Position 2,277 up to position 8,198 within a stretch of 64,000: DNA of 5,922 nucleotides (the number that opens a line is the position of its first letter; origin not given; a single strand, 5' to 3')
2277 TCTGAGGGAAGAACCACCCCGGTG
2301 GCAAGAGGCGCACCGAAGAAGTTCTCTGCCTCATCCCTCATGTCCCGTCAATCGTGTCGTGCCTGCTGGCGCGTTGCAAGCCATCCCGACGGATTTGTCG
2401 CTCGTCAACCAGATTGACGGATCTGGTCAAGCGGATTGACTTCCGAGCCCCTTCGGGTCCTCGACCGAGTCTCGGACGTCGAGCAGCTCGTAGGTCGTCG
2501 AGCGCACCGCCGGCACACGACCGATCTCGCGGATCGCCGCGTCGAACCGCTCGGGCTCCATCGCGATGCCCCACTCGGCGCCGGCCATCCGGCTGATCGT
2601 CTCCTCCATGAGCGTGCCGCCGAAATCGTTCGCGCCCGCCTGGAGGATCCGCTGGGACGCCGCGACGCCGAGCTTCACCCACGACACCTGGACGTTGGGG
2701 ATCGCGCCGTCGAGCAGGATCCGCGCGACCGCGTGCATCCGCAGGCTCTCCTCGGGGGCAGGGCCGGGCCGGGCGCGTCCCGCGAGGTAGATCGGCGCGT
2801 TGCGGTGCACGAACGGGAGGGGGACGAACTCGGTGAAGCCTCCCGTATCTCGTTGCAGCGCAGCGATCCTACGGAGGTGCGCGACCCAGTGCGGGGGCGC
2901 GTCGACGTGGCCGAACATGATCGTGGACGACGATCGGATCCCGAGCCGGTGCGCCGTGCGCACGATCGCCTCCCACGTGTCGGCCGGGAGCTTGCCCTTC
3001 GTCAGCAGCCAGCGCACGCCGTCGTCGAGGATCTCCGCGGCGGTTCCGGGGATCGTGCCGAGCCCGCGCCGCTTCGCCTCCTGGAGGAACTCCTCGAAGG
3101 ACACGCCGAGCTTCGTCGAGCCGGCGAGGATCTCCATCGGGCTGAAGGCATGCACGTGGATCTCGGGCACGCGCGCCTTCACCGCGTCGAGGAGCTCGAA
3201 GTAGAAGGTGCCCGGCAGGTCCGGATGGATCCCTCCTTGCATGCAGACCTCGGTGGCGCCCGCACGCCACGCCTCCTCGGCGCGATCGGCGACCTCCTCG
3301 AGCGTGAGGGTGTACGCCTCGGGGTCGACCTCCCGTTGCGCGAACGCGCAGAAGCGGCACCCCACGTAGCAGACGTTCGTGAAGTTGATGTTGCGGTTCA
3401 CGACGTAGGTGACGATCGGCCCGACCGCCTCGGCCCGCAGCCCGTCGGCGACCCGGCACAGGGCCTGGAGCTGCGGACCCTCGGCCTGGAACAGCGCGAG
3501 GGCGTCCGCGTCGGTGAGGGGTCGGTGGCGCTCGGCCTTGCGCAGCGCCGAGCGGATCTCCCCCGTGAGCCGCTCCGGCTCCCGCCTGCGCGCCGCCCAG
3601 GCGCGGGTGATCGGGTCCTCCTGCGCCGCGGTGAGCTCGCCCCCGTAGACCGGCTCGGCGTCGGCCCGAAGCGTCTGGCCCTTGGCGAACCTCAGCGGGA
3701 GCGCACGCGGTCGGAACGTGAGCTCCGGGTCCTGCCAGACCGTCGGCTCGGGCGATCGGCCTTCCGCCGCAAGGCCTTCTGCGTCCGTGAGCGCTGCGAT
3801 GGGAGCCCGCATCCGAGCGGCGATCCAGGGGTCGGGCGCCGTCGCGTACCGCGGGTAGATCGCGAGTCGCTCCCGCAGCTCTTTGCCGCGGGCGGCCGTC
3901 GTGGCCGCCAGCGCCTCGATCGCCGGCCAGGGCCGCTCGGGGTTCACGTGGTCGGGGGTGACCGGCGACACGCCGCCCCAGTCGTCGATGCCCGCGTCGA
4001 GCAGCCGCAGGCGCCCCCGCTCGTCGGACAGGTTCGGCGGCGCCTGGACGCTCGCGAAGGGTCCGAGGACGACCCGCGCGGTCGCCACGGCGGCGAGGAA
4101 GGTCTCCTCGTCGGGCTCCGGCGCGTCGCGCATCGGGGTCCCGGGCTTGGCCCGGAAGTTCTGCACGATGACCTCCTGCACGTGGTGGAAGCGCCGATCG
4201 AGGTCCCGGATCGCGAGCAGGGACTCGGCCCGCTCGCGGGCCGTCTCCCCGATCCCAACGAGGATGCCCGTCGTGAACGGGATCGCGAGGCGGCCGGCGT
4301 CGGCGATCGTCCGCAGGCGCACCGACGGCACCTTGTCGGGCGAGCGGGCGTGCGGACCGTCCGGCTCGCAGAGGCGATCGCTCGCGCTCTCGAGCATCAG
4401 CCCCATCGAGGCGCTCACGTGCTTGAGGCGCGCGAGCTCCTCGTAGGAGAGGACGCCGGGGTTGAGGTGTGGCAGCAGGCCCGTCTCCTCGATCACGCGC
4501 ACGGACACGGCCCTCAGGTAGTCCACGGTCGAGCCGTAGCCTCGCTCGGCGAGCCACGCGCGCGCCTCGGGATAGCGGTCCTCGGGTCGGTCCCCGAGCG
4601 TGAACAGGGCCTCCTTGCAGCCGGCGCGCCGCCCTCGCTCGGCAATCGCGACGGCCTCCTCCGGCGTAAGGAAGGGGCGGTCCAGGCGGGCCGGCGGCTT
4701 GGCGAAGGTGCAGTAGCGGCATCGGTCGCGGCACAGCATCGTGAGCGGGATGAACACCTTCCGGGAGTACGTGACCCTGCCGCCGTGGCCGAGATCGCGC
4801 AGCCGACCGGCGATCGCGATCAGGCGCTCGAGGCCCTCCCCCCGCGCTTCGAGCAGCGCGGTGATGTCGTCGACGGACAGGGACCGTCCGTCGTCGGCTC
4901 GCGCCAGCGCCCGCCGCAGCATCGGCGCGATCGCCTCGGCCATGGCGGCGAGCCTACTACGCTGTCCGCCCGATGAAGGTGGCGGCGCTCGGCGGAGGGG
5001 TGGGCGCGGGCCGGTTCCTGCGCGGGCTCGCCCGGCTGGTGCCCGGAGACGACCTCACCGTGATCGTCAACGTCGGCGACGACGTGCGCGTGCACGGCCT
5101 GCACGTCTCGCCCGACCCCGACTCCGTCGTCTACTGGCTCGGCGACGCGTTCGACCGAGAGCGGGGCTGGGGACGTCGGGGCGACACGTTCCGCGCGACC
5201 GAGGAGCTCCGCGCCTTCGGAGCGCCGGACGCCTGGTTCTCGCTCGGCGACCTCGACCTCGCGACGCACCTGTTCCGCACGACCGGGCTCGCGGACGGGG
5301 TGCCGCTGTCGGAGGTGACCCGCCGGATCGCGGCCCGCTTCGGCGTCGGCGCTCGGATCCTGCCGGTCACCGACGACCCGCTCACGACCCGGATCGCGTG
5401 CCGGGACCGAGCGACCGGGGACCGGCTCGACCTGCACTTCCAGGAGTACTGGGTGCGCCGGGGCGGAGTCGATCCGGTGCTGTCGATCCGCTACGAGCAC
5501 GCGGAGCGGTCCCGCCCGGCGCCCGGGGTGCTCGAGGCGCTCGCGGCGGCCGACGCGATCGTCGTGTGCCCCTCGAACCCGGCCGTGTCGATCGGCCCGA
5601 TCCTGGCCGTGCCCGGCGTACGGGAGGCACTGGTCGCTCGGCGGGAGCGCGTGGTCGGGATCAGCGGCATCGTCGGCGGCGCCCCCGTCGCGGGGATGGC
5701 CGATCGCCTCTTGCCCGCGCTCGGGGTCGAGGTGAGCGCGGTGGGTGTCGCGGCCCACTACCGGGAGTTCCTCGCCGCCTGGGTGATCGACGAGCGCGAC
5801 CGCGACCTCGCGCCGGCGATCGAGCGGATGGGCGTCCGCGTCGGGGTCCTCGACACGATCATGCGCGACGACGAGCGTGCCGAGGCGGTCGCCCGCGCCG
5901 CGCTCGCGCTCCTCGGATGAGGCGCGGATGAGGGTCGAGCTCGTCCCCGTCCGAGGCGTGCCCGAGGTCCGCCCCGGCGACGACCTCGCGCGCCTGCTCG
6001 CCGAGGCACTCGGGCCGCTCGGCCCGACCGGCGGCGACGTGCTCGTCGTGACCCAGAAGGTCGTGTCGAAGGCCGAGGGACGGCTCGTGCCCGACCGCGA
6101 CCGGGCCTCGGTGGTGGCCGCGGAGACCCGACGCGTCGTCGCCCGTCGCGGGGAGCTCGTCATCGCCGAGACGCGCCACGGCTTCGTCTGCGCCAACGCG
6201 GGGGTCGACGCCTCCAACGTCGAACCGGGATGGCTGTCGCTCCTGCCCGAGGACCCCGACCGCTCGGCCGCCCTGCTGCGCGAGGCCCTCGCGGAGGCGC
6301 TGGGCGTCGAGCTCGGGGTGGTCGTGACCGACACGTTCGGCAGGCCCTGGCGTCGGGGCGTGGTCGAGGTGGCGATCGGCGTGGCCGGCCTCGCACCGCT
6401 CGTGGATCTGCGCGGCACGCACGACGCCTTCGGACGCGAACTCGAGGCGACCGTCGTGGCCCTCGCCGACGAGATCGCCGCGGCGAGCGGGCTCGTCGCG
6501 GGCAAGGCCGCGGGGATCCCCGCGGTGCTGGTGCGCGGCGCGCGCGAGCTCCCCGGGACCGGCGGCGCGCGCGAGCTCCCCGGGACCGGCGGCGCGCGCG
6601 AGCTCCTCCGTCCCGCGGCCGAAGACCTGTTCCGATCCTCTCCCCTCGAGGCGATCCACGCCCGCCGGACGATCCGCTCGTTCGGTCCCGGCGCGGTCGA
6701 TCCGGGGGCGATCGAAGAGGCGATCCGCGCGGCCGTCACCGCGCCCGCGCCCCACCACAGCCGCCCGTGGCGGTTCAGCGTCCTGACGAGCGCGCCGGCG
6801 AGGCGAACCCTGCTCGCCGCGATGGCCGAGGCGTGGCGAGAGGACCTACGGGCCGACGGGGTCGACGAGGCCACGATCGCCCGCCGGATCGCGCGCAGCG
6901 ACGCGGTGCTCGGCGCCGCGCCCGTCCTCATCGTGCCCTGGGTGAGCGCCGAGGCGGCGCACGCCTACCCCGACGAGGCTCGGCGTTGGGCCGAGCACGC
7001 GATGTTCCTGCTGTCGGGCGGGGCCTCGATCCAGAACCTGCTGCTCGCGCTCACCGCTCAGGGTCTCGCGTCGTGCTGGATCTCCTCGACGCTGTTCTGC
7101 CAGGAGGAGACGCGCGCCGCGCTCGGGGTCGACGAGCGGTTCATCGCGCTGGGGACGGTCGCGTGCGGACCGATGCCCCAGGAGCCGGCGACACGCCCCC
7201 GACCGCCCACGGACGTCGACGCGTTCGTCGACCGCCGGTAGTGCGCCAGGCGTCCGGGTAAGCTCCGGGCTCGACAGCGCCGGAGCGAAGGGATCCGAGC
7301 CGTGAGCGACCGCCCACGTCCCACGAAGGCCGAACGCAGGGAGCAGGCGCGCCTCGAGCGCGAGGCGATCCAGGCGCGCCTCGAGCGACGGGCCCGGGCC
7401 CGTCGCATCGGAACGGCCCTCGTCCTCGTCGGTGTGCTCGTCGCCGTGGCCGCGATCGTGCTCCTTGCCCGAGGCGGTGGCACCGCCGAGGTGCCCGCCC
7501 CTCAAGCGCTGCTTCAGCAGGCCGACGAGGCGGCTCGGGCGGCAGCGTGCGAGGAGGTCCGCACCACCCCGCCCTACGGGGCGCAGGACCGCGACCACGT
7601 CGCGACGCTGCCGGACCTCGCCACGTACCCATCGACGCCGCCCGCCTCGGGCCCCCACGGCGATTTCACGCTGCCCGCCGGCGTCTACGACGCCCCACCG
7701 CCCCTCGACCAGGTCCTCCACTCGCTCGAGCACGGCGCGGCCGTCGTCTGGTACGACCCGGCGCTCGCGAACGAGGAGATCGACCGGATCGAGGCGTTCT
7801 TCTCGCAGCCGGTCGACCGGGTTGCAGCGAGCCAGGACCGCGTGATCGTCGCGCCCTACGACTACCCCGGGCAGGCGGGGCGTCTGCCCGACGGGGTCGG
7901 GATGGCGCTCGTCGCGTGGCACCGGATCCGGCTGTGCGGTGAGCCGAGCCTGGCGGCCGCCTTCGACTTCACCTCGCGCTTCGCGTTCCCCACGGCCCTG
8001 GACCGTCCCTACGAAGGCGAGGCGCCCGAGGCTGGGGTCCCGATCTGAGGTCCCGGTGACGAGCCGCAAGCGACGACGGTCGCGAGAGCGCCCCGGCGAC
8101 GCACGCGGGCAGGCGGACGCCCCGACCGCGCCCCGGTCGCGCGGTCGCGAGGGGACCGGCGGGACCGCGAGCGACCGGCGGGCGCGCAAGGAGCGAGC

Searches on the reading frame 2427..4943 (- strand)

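Call 87: search_protein_families(library=pfam, proteins=[window:2427-4943:-], max_evalue=0.0001)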
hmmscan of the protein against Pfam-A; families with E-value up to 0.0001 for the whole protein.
window:2427-4943:- (838 aa): 2 families
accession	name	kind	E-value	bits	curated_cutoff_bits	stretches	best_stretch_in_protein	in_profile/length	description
PF04055.27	Radical_SAM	-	4.3e-33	115.3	29.5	2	519-680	1-153/166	Radical SAM superfamily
PF19288.4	CofH_C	-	2.1e-19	70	27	1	702-824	3-122/125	CofH/MqnC C-terminal region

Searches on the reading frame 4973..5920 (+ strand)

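Call 87: search_protein_families(library=pfam, proteins=[window:4973-5920:+], max_evalue=0.0001)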
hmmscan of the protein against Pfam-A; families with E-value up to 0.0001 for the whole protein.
window:4973-5920:+ (315 aa): 1 family
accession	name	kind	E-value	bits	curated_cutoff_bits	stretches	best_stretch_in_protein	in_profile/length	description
PF01933.23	CofD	-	7.9e-49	166.8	30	1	3-275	1-252/290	2-phospho-L-lactate transferase CofD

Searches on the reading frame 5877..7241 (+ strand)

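Call 87: search_protein_families(library=pfam, proteins=[window:5877-7241:+], max_evalue=0.0001)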
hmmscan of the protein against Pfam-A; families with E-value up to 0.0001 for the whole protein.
window:5877-7241:+ (454 aa): 2 families
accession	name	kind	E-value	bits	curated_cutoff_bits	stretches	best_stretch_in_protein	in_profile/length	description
PF01996.21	F420_ligase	-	2.4e-58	197.6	25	1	28-221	4-218/218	F420-0:Gamma-glutamyl ligase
PF00881.29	Nitroreductase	-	2.5e-25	90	23.5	1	260-429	1-164/167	Nitroreductase family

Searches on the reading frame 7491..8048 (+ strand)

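Call 87: search_protein_families(library=pfam, proteins=[window:7491-8048:+], max_evalue=0.0001)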
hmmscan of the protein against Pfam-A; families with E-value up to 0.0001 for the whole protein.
window:7491-8048:+ (185 aa): 1 family
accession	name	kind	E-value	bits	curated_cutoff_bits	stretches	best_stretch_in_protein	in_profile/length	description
PF11303.13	DUF3105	-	3.2e-17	63.2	25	1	45-162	9-113/130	Protein of unknown function (DUF3105)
